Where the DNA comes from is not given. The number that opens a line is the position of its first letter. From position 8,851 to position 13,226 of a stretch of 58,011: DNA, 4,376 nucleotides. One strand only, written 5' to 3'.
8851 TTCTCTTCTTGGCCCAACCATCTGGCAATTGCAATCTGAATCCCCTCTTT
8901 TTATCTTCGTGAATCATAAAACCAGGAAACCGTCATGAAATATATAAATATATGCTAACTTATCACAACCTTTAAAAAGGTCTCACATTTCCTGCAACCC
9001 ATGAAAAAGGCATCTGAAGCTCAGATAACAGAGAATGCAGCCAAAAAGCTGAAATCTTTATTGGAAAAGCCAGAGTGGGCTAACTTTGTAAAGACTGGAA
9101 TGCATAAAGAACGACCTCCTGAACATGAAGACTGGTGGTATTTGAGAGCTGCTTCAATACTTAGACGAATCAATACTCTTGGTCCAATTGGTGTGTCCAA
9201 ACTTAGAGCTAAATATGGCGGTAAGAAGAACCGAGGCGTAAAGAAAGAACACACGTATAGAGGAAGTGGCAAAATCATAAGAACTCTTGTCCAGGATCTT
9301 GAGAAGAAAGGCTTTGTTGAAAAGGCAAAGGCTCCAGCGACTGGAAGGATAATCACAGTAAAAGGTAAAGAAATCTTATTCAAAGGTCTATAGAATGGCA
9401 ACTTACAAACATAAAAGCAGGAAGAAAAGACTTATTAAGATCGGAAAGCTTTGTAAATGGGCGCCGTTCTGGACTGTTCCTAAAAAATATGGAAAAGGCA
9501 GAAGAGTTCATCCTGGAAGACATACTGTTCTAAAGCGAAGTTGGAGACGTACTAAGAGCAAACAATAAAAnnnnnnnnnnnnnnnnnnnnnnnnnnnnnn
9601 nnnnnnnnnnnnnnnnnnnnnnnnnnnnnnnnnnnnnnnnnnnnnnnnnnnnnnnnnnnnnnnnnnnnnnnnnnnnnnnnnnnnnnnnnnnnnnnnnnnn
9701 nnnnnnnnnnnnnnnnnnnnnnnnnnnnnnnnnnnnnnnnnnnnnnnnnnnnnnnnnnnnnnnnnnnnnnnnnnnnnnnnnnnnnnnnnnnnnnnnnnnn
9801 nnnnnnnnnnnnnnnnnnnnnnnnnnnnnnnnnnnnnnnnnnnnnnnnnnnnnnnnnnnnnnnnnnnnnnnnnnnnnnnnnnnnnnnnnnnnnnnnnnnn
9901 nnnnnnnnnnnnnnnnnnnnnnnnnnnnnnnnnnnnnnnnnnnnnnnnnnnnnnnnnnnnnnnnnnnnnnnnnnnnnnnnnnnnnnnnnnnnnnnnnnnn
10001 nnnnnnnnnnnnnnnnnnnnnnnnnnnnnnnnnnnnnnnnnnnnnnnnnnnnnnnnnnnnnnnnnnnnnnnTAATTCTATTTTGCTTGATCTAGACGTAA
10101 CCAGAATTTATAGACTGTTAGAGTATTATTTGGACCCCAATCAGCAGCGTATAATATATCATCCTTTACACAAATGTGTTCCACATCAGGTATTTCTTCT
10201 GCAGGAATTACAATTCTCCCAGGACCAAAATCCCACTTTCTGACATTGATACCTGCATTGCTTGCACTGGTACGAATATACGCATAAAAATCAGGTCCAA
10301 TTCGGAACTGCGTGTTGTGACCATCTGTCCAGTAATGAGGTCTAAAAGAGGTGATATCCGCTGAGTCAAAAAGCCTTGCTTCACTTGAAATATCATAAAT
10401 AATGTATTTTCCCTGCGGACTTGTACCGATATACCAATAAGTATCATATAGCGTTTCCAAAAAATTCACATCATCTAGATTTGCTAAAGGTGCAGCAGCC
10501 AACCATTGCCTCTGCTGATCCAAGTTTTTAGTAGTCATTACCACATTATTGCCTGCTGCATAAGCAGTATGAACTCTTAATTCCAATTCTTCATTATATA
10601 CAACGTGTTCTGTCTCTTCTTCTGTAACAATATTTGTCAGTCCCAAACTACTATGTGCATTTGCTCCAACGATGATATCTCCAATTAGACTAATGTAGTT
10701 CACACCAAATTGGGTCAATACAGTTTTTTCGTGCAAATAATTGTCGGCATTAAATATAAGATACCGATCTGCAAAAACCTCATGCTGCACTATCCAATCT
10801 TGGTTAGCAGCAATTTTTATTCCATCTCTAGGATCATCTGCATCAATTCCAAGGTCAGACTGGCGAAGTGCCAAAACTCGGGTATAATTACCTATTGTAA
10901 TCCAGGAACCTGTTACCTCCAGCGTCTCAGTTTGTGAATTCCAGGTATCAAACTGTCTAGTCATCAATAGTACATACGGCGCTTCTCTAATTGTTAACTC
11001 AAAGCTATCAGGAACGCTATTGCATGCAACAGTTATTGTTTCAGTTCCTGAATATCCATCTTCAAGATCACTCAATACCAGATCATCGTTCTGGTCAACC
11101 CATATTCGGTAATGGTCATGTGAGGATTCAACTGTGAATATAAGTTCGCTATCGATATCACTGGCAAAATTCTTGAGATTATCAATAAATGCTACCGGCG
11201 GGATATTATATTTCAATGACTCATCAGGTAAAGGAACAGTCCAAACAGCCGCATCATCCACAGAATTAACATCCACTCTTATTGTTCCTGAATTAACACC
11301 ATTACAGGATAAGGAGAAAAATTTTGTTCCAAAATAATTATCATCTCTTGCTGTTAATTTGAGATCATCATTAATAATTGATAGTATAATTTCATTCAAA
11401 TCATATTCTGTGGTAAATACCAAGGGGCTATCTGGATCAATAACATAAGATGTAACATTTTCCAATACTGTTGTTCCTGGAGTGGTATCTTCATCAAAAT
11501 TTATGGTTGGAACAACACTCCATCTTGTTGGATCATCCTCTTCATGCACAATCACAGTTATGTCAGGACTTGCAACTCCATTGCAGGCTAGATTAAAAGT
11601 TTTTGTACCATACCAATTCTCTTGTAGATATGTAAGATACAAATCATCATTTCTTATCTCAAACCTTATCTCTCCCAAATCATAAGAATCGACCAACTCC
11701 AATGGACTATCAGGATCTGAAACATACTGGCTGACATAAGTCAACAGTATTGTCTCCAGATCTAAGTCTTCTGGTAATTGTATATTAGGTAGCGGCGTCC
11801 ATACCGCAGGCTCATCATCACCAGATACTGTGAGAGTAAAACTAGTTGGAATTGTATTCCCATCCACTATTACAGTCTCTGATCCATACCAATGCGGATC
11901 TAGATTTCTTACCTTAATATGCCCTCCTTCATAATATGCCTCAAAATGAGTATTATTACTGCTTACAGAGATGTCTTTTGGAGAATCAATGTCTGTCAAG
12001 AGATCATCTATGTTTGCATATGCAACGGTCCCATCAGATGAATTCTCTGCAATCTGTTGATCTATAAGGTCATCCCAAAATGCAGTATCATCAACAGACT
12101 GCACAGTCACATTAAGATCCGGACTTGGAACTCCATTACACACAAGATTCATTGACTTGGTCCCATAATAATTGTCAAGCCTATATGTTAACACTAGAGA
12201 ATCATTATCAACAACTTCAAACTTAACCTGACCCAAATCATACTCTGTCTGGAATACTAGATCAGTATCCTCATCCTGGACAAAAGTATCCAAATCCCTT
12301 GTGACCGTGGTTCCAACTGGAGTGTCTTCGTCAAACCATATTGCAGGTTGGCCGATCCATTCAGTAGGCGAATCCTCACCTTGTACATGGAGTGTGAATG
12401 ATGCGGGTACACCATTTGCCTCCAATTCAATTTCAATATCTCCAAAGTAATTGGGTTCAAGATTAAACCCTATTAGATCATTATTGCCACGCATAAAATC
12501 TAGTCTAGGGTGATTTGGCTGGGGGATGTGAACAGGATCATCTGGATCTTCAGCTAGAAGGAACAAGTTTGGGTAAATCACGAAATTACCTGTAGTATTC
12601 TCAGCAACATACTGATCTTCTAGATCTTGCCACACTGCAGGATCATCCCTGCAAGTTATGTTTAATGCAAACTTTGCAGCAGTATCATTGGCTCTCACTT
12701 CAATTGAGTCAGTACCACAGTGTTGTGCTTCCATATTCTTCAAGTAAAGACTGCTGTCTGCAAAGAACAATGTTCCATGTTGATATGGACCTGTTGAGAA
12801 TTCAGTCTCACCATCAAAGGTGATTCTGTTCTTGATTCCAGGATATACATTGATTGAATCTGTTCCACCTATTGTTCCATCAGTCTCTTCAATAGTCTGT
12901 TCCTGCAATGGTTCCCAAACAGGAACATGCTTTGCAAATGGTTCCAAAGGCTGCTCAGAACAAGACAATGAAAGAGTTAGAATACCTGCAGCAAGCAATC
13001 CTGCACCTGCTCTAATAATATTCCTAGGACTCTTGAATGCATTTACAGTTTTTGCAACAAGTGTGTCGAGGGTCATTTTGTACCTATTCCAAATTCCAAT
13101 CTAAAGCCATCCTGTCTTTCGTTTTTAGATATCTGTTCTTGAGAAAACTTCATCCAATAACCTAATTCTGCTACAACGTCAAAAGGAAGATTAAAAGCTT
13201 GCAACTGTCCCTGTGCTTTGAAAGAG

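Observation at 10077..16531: Four-gene overlapping operon: TPR membrane anchor plus three secreted proteins (candidate surface or host-contact module)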

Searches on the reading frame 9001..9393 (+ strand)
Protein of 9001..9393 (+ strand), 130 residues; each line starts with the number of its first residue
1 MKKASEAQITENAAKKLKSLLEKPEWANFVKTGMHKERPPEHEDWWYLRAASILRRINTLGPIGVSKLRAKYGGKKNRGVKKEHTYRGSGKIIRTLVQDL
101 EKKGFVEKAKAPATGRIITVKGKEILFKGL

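Call 18: search_protein_families(library=pfam, proteins=[window:9001-9393:+], max_evalue=0.001)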
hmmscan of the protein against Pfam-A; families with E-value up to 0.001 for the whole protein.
window:9001-9393:+ (130 aa): 1 family
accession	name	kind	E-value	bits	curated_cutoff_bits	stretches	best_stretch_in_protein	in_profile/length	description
PF01090.25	Ribosomal_S19e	-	8.3e-43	145.8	29.4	1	3-126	4-127/137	Ribosomal protein S19e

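Call 20: find_related_loci(query=window:9001-9393:+, collection=genome_contigs, flank=10000)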
Query window:9001-9393:+ (130 aa) in genome_contigs; peptide patterns used: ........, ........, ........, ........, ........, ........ (x = any residue, [..] = any of these).
582 stretches matched a pattern; 20 encode a relative of the query (tblastn E <= 1e-3); 20 distinct loci.
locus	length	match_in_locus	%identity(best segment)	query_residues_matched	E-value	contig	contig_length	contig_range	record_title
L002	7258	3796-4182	60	1-126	1e-44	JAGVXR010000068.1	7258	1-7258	Candidatus Woesearchaeota archaeon isolate RIFCSPHIGHO2_01_FULL_38_11 rifcsphigho2_01_scaffold_30613, whole genome shotg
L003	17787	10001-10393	57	1-128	6e-44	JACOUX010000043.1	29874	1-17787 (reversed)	MAG: Candidatus Woesearchaeota archaeon isolate NC_groundwater_84_Ag_S-0.1um_40_33 S35_SO-1_scaffold_324902, whole genom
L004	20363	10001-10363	56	8-127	7e-44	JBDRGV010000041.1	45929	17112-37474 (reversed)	MAG: archaeon isolate MEGAHIT-group-1.460 k141_13586802, whole genome shotgun sequence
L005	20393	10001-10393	58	1-128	2e-43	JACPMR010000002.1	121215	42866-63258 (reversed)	MAG: Candidatus Woesearchaeota archaeon isolate NC_groundwater_554_Ag_S-0.1um_37_18 S35_SO-1_scaffold_99905, whole genom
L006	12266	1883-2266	53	1-127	2e-43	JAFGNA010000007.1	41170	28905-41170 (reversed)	MAG: Candidatus Woesearchaeota archaeon isolate Zod_Metabat.513 k87_3907198, whole genome shotgun sequence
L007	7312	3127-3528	57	1-128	2e-42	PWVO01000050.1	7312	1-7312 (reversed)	MAG: Candidatus Woesearchaeota archaeon isolate CSSed11_301m CS-Sed11-C19976, whole genome shotgun sequence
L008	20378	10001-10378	60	6-128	3e-42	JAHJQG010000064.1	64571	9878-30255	MAG: Nanoarchaeota archaeon isolate OS_PC_MetaG.mb.100 OS_PC_MetaG.mb.100_k141_694371, whole genome shotgun sequence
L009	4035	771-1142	55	4-126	2e-42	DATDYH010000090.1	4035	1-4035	MAG TPA_asm: Candidatus Nanoarchaeia archaeon isolate SMAG_U8160 k141_1833528, whole genome shotgun sequence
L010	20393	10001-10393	58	1-128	2e-42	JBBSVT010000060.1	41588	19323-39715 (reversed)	MAG: Nanoarchaeota archaeon isolate H14-bin056_1 H14_bin056_1_000000000060, whole genome shotgun sequence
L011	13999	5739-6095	57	8-126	1e-41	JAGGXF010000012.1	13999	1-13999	MAG: Candidatus Aenigmatarchaeota archaeon isolate AUK145 PB_MBMC_099_c_000000000040, whole genome shotgun sequence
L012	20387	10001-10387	54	3-128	3e-40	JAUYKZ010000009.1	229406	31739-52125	MAG: archaeon isolate C24_metabat.bin.228 C24_k141_166079, whole genome shotgun sequence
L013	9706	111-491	54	5-128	1e-39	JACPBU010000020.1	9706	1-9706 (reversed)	MAG: Candidatus Woesearchaeota archaeon isolate NC_groundwater_265_Ag_S-0.2um_45_7 S5_GD2017_2_S2_scaffold_13221, whole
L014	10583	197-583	49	1-128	5e-39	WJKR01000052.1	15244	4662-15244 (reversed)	MAG: Candidatus Woesearchaeota archaeon isolate Bin_423 k141_3603283, whole genome shotgun sequence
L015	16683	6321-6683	54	8-128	3e-37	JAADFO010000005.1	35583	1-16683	MAG: Nanobdellati archaeon isolate M_MaxBin.034 contig-127_1209, whole genome shotgun sequence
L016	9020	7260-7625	56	6-126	8e-37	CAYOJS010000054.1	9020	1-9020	MAG TPA_asm: uncultured Methanosarcinales archaeon isolate SRP050083_co3_649 genome assembly, contig: NODE_7884_length_9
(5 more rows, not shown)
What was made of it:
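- Checked: Host lineage: the S19e gene is 47-60% identical to those of Woesearchaeota/Nanoarchaeota MAGs (call 20).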

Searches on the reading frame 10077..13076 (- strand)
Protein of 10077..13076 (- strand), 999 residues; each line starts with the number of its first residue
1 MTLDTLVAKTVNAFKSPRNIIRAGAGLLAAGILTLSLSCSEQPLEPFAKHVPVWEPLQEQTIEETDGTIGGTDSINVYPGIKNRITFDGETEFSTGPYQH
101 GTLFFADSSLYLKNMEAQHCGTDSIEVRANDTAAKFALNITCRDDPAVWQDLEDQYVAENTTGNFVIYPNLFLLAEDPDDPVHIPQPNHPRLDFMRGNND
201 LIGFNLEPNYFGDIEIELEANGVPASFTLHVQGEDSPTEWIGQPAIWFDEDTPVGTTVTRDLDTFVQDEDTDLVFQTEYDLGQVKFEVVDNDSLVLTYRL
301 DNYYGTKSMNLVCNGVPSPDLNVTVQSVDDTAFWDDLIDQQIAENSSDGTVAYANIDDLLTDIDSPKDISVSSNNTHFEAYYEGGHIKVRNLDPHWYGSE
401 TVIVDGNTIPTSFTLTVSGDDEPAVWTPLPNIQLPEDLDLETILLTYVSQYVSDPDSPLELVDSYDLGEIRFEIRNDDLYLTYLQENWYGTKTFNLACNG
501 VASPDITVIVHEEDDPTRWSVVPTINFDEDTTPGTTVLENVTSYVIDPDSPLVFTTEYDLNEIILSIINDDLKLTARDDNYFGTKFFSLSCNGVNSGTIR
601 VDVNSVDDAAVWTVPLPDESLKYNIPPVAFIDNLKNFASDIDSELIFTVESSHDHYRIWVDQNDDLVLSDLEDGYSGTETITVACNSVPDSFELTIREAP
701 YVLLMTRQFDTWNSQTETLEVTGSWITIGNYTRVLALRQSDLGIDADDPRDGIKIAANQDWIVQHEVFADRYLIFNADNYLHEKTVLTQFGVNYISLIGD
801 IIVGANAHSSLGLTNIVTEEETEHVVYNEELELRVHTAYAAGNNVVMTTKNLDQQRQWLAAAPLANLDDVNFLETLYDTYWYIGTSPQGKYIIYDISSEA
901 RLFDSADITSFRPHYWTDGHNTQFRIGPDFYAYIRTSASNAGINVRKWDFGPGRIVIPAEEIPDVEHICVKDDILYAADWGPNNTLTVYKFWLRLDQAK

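Call 3: search_protein_families(library=pfam, proteins=[window:10077-13076:-], max_evalue=1)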
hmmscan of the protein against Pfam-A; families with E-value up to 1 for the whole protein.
window:10077-13076:- (999 aa): 1 family
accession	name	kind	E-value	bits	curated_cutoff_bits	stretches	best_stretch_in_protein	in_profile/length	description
PF04619.18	Adhesin_Dr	-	0.57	10.6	23.6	0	352-418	64-133/139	Dr-family adhesin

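Call 6: search_protein_families(library=ncbifam, proteins=[window:10077-13076:-], max_evalue=1)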
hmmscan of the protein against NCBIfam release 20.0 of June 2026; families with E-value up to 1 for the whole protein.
window:10077-13076:- (999 aa): 0 families

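Call 7: search_solved_structures(query=window:10077-13076:-, max_evalue=1)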
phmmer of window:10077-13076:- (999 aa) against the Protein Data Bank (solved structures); distinct sequences matched with E-value up to 1: 2.
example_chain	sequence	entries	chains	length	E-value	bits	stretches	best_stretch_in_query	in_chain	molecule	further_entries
9fm2_A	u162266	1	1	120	0.3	11.9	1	20-119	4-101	Single-domain antibody hVHH-525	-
7om4_B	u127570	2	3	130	0.94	10.3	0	23-112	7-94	Nanobody EgB4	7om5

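Call 10: find_encoding_contigs(protein=window:10077-13076:-, flank=10000, max_places=10)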
Protein window:10077-13076:- (999 aa): no gene with exactly this product is on record in the collection.
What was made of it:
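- Tried and rejected: An exact-sequence contig look-up for G4 found nothing on record (call 10).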

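Call 13: find_homologous_proteins(query=window:10077-13076:-, max_evalue=0.001)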
Query window:10077-13076:- (999 aa): 2 proteins with E <= 0.001 among 8000 candidates.
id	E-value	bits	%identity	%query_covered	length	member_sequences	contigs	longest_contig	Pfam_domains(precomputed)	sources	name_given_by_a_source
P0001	0.0e+0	2307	100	100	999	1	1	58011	-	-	-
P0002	1.3e-17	81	31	22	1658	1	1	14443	PF22352.3,PF00801.27,PF07705.18,PF18911.7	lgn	-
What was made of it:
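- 10080..10976 (-): G4 C-terminal ~300-aa domain (aa 701-999), distal to the anchor and a candidate ligand-binding head. Its fold is unresolved. The sequence looks like beta-propeller blades by eye. No homologue (calls 7, 13).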

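Call 17: find_encoding_contigs(protein=P0002, flank=10000, max_places=5)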
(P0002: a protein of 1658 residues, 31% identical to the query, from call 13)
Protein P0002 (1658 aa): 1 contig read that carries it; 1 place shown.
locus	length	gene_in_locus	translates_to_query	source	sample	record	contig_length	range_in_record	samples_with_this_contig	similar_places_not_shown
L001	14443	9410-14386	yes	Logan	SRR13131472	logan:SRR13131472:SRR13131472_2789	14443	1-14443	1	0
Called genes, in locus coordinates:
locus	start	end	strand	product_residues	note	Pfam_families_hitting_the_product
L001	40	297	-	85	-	-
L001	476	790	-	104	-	PF03091:CutA1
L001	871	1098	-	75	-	-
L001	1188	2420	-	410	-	PF00155:Aminotran_1_2, PF01053:Cys_Met_Meta_PP (weak)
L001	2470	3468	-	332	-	PF00389:2-Hacid_dh, PF02826:2-Hacid_dh_C, PF03446:NAD_binding_2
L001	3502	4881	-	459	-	PF01936:NYN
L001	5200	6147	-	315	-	PF01544:CorA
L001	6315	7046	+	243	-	PF09419:PGP_phosphatase (faint), PF00702:Hydrolase, PF12710:HAD, PF13419:HAD_2, PF13242:Hydrolase_like (weak)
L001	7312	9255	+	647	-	-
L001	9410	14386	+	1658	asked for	PF22352:K319L-like_PKD (faint), PF07705:CARDB, PF00801:PKD, PF18911:PKD_4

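Call 52: search_protein_families(library=padloc, proteins=[window:10077-13076:-], max_evalue=0.1)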
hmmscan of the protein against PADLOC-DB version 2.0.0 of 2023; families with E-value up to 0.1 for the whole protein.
window:10077-13076:- (999 aa): 0 families

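Call 53: search_protein_families(library=phrogs, proteins=[window:10077-13076:-], max_evalue=0.1)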
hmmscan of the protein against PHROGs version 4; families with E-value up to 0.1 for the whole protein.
window:10077-13076:- (999 aa): 0 families

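Call 71: search_protein_families(library=pfam, proteins=[L001:7312-9255:+], max_evalue=0.01)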
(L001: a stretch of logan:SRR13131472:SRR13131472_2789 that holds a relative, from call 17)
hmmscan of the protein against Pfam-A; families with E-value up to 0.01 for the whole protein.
L001:7312-9255:+ (647 aa): 0 families

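Call 93: search_protein_families(library=pfam, proteins=[L001:10361-10651:+, L001:10652-10945:+, L001:11570-11869:+], max_evalue=1)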
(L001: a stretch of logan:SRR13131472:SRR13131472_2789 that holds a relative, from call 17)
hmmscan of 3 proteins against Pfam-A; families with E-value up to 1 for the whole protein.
L001:10361-10651:+ (97 aa): 3 families
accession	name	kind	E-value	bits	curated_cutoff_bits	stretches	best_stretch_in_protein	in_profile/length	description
PF17963.7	Big_9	-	0.00083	20.6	23.6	1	8-77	3-68/89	Bacterial Ig domain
PF07953.20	Toxin_R_bind_N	-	0.056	13.6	23.8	1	40-74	72-106/191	Clostridium neurotoxin, N-terminal receptor binding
PF06703.16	SPC25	-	0.15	12.3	24.3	1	13-82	79-147/159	Microsomal signal peptidase 25 kDa subunit (SPC25)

L001:10652-10945:+ (98 aa): 0 families

L001:11570-11869:+ (100 aa): 3 families
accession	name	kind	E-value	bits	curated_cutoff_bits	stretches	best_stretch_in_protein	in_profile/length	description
PF19772.4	DUF6258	-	0.077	13.5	25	1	19-45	51-77/136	Family of unknown function (DUF6258)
PF24518.1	Ig_CD22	-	0.15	12.8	27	1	7-70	23-90/121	B-cell receptor CD22-like, first Ig-like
PF14157.12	YmzC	-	0.15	12.7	27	1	49-76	25-52/62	YmzC-like protein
